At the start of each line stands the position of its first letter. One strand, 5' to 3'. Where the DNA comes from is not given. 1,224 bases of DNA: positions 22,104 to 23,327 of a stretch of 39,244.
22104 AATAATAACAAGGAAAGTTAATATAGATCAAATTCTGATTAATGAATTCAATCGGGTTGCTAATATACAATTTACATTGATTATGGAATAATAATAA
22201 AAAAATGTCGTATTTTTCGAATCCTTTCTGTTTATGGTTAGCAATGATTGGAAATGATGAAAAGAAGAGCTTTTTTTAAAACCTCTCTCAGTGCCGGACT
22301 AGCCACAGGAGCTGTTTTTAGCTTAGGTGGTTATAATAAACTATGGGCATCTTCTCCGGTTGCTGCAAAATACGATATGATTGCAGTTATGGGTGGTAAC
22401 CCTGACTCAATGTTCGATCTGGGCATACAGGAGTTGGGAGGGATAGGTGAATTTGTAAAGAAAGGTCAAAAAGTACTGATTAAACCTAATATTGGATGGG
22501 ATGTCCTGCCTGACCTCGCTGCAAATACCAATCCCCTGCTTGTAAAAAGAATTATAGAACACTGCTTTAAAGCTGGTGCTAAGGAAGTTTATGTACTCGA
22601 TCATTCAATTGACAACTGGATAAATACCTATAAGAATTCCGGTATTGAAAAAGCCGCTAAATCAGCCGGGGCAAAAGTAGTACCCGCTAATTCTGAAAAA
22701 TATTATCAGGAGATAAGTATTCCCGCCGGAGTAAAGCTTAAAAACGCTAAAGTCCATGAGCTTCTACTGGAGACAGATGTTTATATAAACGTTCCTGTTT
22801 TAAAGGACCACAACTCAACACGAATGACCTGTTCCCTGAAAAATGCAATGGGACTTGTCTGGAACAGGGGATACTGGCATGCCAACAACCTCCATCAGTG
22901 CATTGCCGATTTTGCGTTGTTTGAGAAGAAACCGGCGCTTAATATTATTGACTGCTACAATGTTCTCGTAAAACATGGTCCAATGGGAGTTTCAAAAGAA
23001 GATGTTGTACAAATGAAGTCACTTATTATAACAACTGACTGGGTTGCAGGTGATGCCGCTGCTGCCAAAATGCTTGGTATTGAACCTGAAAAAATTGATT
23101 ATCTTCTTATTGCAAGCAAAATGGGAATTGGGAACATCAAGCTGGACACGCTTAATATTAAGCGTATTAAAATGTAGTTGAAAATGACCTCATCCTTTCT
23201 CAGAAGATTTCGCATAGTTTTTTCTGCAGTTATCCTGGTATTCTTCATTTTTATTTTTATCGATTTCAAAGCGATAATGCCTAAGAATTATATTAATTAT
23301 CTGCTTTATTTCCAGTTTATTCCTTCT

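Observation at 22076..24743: Tat-exported DUF362 protein plus NapH-like polyferredoxin transcribed divergently from the lar operon: possible cofactor-dependent periplasmic redox module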

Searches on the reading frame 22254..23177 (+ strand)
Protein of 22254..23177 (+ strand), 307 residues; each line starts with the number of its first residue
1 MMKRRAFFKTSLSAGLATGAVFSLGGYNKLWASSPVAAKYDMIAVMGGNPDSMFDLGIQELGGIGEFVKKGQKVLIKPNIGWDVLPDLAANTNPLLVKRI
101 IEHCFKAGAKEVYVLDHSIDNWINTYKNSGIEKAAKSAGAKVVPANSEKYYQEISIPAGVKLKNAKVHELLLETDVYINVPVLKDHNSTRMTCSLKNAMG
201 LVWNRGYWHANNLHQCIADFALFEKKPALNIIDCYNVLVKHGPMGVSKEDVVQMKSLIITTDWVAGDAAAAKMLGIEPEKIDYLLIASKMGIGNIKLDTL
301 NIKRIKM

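Call 3: search_protein_families(library=pfam, proteins=[window:22254-23177:+], max_evalue=0.01)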
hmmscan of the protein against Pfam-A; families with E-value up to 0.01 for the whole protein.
window:22254-23177:+ (307 aa): 1 family
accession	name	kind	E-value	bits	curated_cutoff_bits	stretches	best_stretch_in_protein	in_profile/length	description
PF04015.17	DUF362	-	3.5e-46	158.2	24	1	74-272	1-200/200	Domain of unknown function (DUF362)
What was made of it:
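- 22254..23177 (+): Tat-signal DUF362 protein (307 aa) with a LarA-like fold, a 'mini-LarA'. It is the proposed catalytic, cofactor-bearing periplasmic subunit. PF04015 E 3.5e-46 (call 3).
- Checked: The DUF362 gene is at 22254-23177(+): PF04015 E 3.5e-46 (call 3).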

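Call 9: search_solved_structures(query=window:22254-23177:+, max_evalue=10, show_alignments=3)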
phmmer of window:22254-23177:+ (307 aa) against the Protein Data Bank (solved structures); distinct sequences matched with E-value up to 10: 10.
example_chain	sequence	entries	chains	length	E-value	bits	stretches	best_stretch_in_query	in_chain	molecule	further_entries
9pvh_A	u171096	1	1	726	0.28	13.5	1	66-154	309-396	Cullin-4A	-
4a0k_A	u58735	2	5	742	0.29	13.4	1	66-154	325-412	CULLIN-4A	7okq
2hye_C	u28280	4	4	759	0.3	13.4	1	66-154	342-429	Cullin-4A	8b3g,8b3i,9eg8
9lwi_G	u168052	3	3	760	0.3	13.4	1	66-154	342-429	Cullin-4A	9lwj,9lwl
7opc_e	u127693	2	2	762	0.3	13.4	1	66-154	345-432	Cullin-4A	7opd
9uum_A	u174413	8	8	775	0.31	13.4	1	66-154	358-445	Cullin-4A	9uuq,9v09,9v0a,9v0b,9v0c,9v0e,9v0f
7ylt_B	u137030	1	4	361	0.45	12.8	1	92-163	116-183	Putative ABC transporter, substrate-binding protein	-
6mnu_A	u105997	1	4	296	0.46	12.8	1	94-134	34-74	UTP--glucose-1-phosphate uridylyltransferase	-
8bel_I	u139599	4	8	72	0.52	12.6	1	2-50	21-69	Cytochrome b-c1 complex subunit 9, mitochondrial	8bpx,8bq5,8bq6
8zno_J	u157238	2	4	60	0.83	12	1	1-48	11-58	Complex III subunit 9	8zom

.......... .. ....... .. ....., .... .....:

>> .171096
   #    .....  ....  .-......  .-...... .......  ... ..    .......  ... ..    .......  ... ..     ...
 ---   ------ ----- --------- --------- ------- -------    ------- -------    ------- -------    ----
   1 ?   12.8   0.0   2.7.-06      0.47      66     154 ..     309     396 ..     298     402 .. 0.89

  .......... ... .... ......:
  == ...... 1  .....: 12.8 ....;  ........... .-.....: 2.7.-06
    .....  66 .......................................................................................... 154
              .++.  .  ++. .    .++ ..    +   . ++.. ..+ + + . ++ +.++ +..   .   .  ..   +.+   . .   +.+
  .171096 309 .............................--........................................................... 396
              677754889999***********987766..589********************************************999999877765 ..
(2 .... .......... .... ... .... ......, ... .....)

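Call 10: find_homologous_proteins(query=window:22254-23177:+, max_evalue=0.00001)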
Query window:22254-23177:+ (307 aa): 5004 proteins with E <= 0.00001 among 8000 candidates; the best 120 are listed.
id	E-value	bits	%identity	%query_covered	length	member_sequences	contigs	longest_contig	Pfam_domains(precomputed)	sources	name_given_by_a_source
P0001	4.6e-203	691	100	100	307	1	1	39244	PF04015.18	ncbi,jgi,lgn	jgi:uncharacterized protein (DUF362 family)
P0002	8.4e-195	664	95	100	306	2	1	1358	PF04015.18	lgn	-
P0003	1.0e-182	624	88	100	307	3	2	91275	PF04015.18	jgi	jgi:uncharacterized protein (DUF362 family)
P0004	1.5e-179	614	87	100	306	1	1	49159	PF04015.18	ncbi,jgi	jgi:uncharacterized protein (DUF362 family)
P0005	1.3e-178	611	87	100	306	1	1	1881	PF04015.18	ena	-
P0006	2.9e-178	609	87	100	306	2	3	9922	PF04015.18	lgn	-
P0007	1.0e-176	604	84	100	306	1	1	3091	PF04015.18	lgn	-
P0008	1.2e-175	601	83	100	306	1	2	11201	PF04015.18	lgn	-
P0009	1.3e-175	601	83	100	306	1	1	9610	PF04015.18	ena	-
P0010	2.0e-175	600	85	100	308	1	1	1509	PF04015.18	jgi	-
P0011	4.6e-175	599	82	100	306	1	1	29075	PF04015.18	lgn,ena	-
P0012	5.0e-175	599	82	100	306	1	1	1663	PF04015.18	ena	-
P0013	5.8e-175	599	82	100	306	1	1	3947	PF04015.18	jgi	-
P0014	1.2e-174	598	83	100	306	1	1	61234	PF04015.18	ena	-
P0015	1.5e-174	597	83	100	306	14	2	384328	PF04015.18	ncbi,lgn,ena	-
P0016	2.7e-174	596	83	100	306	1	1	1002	PF04015.18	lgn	-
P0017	3.1e-174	596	81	100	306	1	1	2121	PF04015.18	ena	-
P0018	4.5e-174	596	82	100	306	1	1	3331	PF04015.18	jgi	jgi:uncharacterized protein (DUF362 family)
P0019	5.4e-174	595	82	100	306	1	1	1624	PF04015.18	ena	-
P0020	5.6e-174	595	83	100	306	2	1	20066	PF04015.18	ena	-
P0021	7.9e-174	595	84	100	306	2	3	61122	PF04015.18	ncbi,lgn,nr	ncbi:MAG: DUF362 domain-containing protein [Bacteroidales bacterium]|nr:DUF362 domain-containing pro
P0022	1.1e-173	594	81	100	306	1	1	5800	PF04015.18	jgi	jgi:uncharacterized protein (DUF362 family)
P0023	1.1e-173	594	82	100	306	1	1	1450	PF04015.18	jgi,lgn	-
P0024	1.3e-173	594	83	100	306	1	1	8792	PF04015.18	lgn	-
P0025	1.6e-173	594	82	100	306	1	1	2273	PF04015.18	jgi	jgi:uncharacterized protein (DUF362 family)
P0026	1.8e-173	594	82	100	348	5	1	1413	PF04015.18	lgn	-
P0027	1.9e-173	594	82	100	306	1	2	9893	PF04015.18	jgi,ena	-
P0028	2.0e-173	594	81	100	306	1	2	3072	PF04015.18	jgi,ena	-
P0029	2.1e-173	594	82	100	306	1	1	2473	PF04015.18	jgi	jgi:uncharacterized protein (DUF362 family)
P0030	2.1e-173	593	83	100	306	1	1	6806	PF04015.18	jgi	-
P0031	2.2e-173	593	81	100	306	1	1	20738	PF04015.18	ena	-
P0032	2.3e-173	593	81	100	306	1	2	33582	PF04015.18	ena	-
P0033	2.4e-173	593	82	100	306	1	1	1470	PF04015.18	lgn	-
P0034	2.6e-173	593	82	100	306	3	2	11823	PF04015.18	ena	-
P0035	2.8e-173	593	82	100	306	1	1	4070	PF04015.18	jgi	-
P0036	3.1e-173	593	83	100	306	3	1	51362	PF04015.18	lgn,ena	-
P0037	3.7e-173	593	82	100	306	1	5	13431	PF04015.18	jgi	jgi:uncharacterized protein (DUF362 family)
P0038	6.1e-173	592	82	100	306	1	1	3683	PF04015.18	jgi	-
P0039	6.2e-173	592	82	100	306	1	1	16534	PF04015.18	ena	-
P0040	7.1e-173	592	82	100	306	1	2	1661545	PF04015.18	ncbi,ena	-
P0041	9.0e-173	591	82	100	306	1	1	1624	PF04015.18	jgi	jgi:uncharacterized protein (DUF362 family)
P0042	9.2e-173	591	82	100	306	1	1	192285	PF04015.18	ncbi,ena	-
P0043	1.1e-172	591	82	100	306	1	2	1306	PF04015.18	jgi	jgi:uncharacterized protein (DUF362 family)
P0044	1.3e-172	591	82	100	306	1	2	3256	PF04015.18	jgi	jgi:uncharacterized protein (DUF362 family)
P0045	2.1e-172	590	82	100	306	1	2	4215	PF04015.18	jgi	jgi:uncharacterized protein (DUF362 family)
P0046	2.8e-172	590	82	100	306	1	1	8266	PF04015.18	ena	-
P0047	3.4e-172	590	82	100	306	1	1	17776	PF04015.18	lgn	-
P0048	3.6e-172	589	80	100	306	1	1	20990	PF04015.18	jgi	-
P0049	4.1e-172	589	82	100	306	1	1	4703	PF04015.18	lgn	-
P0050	4.9e-172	589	81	100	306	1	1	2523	PF04015.18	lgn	-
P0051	5.1e-172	589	82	100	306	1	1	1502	PF04015.18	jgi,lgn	jgi:uncharacterized protein (DUF362 family)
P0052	5.2e-172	589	80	100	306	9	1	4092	PF04015.18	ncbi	-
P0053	5.5e-172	589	82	100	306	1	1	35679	PF04015.18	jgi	jgi:uncharacterized protein (DUF362 family)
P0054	8.2e-172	588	81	100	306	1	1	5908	PF04015.18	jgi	-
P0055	1.2e-171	588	81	100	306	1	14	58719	PF04015.18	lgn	-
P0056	1.4e-171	588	84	96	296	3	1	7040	PF04015.18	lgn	-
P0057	1.8e-171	587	81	100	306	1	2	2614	PF04015.18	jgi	-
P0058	1.8e-171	587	81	100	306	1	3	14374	PF04015.18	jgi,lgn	jgi:uncharacterized protein (DUF362 family)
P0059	1.9e-171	587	80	100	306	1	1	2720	PF04015.18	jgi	jgi:uncharacterized protein (DUF362 family)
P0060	2.3e-171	587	81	100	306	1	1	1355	PF04015.18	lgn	-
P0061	2.7e-171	587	81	100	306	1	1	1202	PF04015.18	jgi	jgi:uncharacterized protein (DUF362 family)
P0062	2.7e-171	587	81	100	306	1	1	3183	PF04015.18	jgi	jgi:uncharacterized protein (DUF362 family)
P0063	2.9e-171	586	80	100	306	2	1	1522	PF04015.18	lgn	-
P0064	3.1e-171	586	81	100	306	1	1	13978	PF04015.18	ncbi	-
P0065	3.3e-171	586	80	100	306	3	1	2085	PF04015.18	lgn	-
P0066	3.5e-171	586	81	100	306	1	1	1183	PF04015.18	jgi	jgi:uncharacterized protein (DUF362 family)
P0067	3.6e-171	586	80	100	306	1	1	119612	PF04015.18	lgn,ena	-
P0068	3.8e-171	586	81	100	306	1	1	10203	PF04015.18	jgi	-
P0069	4.0e-171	586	80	100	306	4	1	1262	PF04015.18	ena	-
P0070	4.4e-171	586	81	100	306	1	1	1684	PF04015.18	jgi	jgi:uncharacterized protein (DUF362 family)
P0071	4.7e-171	586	80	100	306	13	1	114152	PF04015.18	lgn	-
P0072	5.1e-171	586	81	100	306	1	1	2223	PF04015.18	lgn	-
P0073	5.4e-171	586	79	100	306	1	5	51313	PF04015.18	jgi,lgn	-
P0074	5.4e-171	586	81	100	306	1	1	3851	PF04015.18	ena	-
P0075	7.2e-171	585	80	100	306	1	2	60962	PF04015.18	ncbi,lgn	-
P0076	7.2e-171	585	81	100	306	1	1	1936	PF04015.18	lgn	-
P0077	7.4e-171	585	81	100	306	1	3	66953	PF04015.18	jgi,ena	jgi:uncharacterized protein (DUF362 family)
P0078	8.2e-171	585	80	100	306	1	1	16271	PF04015.18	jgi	jgi:uncharacterized protein (DUF362 family)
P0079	9.9e-171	585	80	100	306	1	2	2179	PF04015.18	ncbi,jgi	-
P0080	1.2e-170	584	80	100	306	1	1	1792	PF04015.18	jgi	-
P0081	1.3e-170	584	81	100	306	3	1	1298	PF04015.18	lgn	-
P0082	1.3e-170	584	81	100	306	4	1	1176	PF04015.18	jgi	jgi:uncharacterized protein (DUF362 family)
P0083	1.4e-170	584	80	100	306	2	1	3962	PF04015.18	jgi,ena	-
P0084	1.7e-170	584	80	100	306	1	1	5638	PF04015.18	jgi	jgi:uncharacterized protein (DUF362 family)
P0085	1.7e-170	584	80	100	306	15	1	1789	PF04015.18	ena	-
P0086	1.9e-170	584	81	100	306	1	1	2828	PF04015.18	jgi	jgi:uncharacterized protein (DUF362 family)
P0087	1.9e-170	584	80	100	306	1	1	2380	PF04015.18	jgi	-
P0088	2.1e-170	584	81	100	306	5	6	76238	PF04015.18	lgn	-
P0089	2.2e-170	584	80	100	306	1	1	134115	PF04015.18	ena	-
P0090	2.2e-170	584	80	100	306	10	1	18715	PF04015.18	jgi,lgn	-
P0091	2.5e-170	583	81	100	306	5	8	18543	PF04015.18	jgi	-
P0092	2.7e-170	583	80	100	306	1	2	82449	PF04015.18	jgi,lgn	-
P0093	2.8e-170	583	80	100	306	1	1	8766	PF04015.18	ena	-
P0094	3.4e-170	583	80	100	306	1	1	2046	PF04015.18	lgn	-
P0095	3.8e-170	583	80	100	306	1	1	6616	PF04015.18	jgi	jgi:uncharacterized protein (DUF362 family)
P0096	5.1e-170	582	80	100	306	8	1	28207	PF04015.18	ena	-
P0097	5.3e-170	582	80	100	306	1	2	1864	PF04015.18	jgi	-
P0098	5.4e-170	582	80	100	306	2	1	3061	PF04015.18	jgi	jgi:uncharacterized protein (DUF362 family)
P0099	5.5e-170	582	80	100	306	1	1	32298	PF04015.18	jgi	jgi:uncharacterized protein (DUF362 family)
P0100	6.3e-170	582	80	100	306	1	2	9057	PF04015.18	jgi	jgi:uncharacterized protein (DUF362 family)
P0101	6.5e-170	582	82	100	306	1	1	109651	PF04015.18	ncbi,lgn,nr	ncbi:MAG: DUF362 domain-containing protein [Bacteroidales bacterium]|nr:DUF362 domain-containing pro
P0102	6.6e-170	582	80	100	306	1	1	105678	PF04015.18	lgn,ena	-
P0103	7.3e-170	582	80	100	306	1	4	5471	PF04015.18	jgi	jgi:uncharacterized protein (DUF362 family)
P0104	8.9e-170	582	82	100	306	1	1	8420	PF04015.18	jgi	-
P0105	1.1e-169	581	80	100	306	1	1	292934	PF04015.18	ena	-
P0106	1.3e-169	581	80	100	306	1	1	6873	PF04015.18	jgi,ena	-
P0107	1.5e-169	581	79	100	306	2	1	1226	PF04015.18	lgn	-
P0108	1.6e-169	581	81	100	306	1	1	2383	PF04015.18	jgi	jgi:uncharacterized protein (DUF362 family)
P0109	1.6e-169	581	80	100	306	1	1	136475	PF04015.18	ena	-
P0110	1.6e-169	581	80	100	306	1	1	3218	PF04015.18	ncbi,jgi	-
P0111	2.3e-169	580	80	100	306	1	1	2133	PF04015.18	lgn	-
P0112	2.3e-169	580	82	100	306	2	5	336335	PF04015.18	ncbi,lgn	-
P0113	2.4e-169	580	80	100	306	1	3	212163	PF04015.18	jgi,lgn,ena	jgi:uncharacterized protein (DUF362 family)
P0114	2.5e-169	580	80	100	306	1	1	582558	PF04015.18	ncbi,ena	-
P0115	2.7e-169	580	80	100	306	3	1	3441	PF04015.18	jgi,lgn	-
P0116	3.1e-169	580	82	100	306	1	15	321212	PF04015.18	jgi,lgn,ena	-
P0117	3.1e-169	580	80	100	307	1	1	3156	PF04015.18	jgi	jgi:uncharacterized protein (DUF362 family)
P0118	3.3e-169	580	80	100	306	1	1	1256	PF04015.18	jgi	jgi:uncharacterized protein (DUF362 family)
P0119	3.3e-169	580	82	100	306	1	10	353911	PF04015.18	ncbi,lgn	-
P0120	3.4e-169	580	80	100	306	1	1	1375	PF04015.18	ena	-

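Call 12: find_related_loci(query=window:22254-23177:+, collection=genome_contigs, flank=10000)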
Query window:22254-23177:+ (307 aa) in genome_contigs; peptide patterns used: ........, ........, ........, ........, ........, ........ (x = any residue, [..] = any of these).
260 stretches matched a pattern; 73 encode a relative of the query (tblastn E <= 1e-3); 73 distinct loci.
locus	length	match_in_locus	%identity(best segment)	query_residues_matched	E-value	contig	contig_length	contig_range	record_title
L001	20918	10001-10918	84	2-307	1e-179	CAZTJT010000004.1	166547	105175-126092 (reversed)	MAG TPA_asm: uncultured Rikenellaceae bacterium isolate binchicken_co7_100 genome assembly, contig: NODE_115_length_1665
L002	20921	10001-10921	82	1-307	2e-179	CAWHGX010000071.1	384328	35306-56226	MAG: uncultured Bacteroidales bacterium isolate MFD00709.bin.2.55 genome assembly, contig: contig_9028, whole genome sho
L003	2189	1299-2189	86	2-298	0e+0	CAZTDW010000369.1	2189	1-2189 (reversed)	MAG TPA_asm: uncultured Rikenellaceae bacterium isolate binchicken_co22_24 genome assembly, contig: NODE_46790_length_21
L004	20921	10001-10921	82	1-307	2e-176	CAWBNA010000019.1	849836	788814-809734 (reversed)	MAG: uncultured Bacteroidales bacterium isolate MFD01476.bin.1.82 genome assembly, contig: contig_13825, whole genome sh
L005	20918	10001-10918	81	2-307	7e-176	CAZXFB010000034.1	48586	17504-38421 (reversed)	MAG TPA_asm: uncultured Rikenellaceae bacterium isolate SRP272421_co4_225 genome assembly, contig: NODE_1129_length_4858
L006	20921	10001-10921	82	1-307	5e-175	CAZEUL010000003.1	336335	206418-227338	MAG TPA_asm: uncultured Rikenellaceae bacterium isolate SRP278314_co1_316 genome assembly, contig: NODE_10_length_336335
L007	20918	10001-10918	82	2-307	2e-174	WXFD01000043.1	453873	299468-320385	MAG: Bacteroidales bacterium isolate AA_UR_SE bin3 Bacteroidia_3_pangenome_0043_length_453873, whole genome shotgun sequ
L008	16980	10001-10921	80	1-307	4e-174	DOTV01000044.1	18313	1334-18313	MAG TPA_asm: Bacteroidales bacterium isolate UBA10805 contig_13672, whole genome shotgun sequence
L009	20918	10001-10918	80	2-307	3e-172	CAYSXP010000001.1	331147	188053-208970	MAG TPA_asm: uncultured Rikenellaceae bacterium isolate binchicken_co74_152 genome assembly, contig: NODE_13_length_3311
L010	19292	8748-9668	80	1-307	3e-172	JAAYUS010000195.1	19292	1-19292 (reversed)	MAG: Bacteroidales bacterium isolate AS27yjCOA_179 85875_AS27, whole genome shotgun sequence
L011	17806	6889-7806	82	2-307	4e-171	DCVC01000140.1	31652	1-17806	MAG TPA_asm: Bacteroidales bacterium UBA2198 UBA2198_contig_21229, whole genome shotgun sequence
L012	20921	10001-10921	86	1-307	1e-170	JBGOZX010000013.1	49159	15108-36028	MAG: Bacteroidia bacterium isolate OBJ_0618_130150_142 k141_4636111_length_49159_cov_14.1438, whole genome shotgun seque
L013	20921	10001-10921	80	1-307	4e-170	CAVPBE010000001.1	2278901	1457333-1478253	MAG: uncultured Bacteroidales bacterium isolate MFD00032.bin.1.235 genome assembly, contig: contig_13604, whole genome s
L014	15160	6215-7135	79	1-307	5e-168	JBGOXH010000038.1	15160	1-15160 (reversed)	MAG: Bacteroidia bacterium isolate OBJ_0618_130150_71 k141_5366170_length_15160_cov_25.9223, whole genome shotgun sequen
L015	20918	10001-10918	76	2-307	1e-167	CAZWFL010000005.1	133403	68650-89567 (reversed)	MAG TPA_asm: uncultured Rikenellaceae bacterium isolate SRP241326_co4_176 genome assembly, contig: NODE_198_length_13340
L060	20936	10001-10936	46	1-307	2e-88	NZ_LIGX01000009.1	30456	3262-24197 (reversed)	Akkermansia glycaniphila strain Pyt scaffold-33, whole genome shotgun sequence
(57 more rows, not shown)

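Call 20: search_protein_representatives(protein=window:22254-23177:+)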
Query: 307 residues. Proteins with E-value up to 0.001 (for the whole library): 5251; up to 1e-10: 2022; up to 1e-30: 349. The best 150 are listed.
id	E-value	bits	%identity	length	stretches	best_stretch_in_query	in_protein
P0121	1.4e-94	333.0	53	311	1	2-307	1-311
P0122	7.8e-86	304.3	49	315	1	2-307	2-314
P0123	3.4e-83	295.6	51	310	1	2-305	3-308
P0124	6.5e-83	294.7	49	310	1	24-307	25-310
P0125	1.6e-80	286.9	70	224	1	42-212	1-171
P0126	5.9e-79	281.7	48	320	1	2-306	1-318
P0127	1.3e-78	280.6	49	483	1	34-307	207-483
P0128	5.3e-76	272.0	53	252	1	61-304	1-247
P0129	1.3e-75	270.7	48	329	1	4-306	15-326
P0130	9.2e-74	264.7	47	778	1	40-306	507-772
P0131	1.8e-73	263.7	49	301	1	37-306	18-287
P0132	1.4e-72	260.8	47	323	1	3-306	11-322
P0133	7.0e-72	258.5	45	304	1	4-305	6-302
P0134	1.4e-70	254.2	54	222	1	2-221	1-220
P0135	1.6e-69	250.7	48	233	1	75-306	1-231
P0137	5.1e-69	249.1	52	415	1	84-307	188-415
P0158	1.0e-54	202.2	39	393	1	2-302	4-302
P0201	1.6e-46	175.2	38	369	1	46-305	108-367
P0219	8.3e-45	169.6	40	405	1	57-305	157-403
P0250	1.1e-42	162.6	37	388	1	19-300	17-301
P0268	7.1e-42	160.0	35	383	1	39-305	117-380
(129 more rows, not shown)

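Call 25: search_solved_structures(query=A1, max_evalue=10, show_alignments=5)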
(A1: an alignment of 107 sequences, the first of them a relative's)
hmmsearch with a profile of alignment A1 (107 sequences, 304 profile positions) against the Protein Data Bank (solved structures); distinct sequences matched with E-value up to 10: 2.
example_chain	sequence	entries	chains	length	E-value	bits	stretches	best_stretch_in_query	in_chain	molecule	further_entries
1x1e_A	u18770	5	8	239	0.48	12.7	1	37-77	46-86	2-deoxy-D-gluconate 3-dehydrogenase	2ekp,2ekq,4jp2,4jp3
2kku_A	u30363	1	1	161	2.2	10.5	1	62-82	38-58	Uncharacterized protein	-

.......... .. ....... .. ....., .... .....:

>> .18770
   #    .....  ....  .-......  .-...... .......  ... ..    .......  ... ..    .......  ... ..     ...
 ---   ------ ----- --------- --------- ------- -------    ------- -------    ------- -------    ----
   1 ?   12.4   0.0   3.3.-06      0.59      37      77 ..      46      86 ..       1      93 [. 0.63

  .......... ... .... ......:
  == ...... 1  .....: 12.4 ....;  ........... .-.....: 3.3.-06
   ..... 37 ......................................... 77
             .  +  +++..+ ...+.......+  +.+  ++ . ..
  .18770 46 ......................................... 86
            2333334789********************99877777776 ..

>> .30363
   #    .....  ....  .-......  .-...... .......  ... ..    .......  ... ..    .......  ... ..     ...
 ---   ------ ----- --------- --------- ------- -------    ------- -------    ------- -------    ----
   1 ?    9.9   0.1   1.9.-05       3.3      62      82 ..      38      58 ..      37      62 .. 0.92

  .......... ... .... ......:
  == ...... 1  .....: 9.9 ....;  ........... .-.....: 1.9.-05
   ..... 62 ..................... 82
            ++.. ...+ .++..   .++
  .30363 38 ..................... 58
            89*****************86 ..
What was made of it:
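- Tried and rejected: PDB sequence searches with the DUF362 protein and with a 107-sequence profile found no relative (calls 9, 25).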
